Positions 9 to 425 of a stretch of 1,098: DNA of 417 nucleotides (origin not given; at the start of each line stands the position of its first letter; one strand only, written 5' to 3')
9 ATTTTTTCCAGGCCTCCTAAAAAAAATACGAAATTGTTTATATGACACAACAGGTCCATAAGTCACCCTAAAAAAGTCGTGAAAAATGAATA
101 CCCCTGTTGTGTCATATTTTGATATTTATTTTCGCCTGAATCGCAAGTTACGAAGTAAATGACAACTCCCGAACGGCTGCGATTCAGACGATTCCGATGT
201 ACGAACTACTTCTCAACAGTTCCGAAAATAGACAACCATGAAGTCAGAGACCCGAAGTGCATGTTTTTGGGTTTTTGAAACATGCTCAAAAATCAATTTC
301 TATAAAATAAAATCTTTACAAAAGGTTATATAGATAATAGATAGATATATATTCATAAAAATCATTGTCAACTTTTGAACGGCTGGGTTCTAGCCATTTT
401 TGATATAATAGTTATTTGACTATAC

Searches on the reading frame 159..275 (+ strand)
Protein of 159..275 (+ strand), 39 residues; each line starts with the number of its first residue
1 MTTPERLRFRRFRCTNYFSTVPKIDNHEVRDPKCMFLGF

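Call 15: list_cluster_members(proteins=[window:159-275:+, window:238-330:+, window:427-522:+, window:565-669:-, window:977-1069:+, window:796-882:-, window:513-593:+, window:886-966:+])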
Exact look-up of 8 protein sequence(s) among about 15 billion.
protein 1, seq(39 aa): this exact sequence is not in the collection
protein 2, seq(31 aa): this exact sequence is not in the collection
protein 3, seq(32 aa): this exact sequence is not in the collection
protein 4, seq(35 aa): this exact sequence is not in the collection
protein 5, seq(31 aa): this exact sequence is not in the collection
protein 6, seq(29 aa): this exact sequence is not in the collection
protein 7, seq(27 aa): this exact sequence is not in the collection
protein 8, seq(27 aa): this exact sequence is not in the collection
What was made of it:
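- Checked: No exact ORF sequence is in the 15-billion-protein collection (call 15).
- Tried and rejected: Exact look-up of 8 window ORFs found none in the protein collection (call 15).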
